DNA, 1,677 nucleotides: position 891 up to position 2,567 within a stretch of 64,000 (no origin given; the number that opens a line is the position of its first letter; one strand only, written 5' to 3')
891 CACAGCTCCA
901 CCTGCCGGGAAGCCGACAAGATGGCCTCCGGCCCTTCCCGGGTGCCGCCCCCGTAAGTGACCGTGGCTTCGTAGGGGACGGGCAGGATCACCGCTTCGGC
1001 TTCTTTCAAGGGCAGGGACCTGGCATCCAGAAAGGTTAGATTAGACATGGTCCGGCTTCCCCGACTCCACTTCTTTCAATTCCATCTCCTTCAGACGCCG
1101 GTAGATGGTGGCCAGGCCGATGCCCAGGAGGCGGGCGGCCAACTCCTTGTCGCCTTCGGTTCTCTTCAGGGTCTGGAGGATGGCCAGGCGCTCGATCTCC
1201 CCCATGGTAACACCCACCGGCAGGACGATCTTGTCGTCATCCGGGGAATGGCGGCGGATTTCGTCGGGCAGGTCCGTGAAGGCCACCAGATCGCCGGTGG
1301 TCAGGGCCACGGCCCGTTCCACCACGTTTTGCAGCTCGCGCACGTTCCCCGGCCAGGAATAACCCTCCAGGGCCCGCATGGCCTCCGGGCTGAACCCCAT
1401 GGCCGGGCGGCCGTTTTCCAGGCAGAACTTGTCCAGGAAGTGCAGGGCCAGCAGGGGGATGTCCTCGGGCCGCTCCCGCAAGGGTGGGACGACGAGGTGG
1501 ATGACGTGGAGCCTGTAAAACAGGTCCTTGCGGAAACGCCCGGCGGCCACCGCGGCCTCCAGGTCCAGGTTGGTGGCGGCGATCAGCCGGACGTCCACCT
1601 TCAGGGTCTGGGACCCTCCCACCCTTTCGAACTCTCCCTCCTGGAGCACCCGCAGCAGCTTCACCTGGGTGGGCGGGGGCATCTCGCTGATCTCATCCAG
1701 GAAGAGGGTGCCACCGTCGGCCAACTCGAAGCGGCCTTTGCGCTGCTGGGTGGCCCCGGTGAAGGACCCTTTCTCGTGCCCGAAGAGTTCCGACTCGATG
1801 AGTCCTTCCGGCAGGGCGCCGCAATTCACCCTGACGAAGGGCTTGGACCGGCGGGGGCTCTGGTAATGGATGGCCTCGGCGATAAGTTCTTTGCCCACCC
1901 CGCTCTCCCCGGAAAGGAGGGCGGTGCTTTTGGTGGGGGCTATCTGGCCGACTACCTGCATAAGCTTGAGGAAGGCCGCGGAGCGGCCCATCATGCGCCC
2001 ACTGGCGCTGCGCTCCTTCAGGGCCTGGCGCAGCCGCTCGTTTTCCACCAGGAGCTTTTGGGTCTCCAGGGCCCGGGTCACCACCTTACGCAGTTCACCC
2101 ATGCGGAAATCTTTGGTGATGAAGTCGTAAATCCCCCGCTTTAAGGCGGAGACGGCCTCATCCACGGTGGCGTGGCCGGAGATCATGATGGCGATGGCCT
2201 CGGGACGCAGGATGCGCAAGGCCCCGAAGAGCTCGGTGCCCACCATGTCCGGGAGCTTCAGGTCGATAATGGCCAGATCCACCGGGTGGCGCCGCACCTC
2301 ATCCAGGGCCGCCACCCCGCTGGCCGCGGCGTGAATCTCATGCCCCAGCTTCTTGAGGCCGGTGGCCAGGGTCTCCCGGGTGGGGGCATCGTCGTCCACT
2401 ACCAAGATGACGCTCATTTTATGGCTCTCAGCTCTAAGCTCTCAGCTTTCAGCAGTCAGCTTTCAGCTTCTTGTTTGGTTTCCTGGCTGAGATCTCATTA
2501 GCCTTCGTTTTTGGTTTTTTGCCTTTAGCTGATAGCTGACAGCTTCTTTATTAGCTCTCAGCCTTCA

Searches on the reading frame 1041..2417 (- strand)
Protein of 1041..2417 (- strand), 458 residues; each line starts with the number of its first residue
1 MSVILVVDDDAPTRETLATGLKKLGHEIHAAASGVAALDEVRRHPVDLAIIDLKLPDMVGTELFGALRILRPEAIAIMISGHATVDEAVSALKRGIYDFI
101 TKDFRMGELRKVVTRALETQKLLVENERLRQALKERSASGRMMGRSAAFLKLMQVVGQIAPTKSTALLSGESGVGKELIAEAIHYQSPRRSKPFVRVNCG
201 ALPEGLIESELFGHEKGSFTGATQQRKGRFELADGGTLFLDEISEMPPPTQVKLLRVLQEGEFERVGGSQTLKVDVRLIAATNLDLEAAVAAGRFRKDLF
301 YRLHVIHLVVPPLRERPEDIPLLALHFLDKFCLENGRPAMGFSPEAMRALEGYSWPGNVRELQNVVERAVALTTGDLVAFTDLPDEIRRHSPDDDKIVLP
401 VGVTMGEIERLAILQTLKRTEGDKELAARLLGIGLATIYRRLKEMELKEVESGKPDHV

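Call 61: search_protein_families(library=pfam, proteins=[window:1041-2417:-], max_evalue=0.00001)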
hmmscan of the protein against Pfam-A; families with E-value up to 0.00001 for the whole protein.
window:1041-2417:- (458 aa): 6 families
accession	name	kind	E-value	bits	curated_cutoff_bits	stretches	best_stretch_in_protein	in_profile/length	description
PF00158.32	Sigma54_activat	-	1.1e-72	243.6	20.2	1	142-308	1-167/168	Sigma-54 interaction domain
PF25601.1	AAA_lid_14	-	3.2e-29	101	27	1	314-394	1-81/87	AAA+ ATPase lid domain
PF00072.30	Response_reg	-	4.1e-24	85.3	30.2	1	4-113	1-110/111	Response regulator receiver domain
PF14532.12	Sigma54_activ_2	-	6.8e-19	68.9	25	1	143-313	1-138/138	Sigma-54 interaction domain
PF02954.25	HTH_8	-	1.1e-09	38.3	22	1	405-444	2-41/42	Bacterial regulatory protein, Fis family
PF07728.20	AAA_5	-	8e-07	29.6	22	1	167-283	3-122/139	AAA domain (dynein-related subfamily)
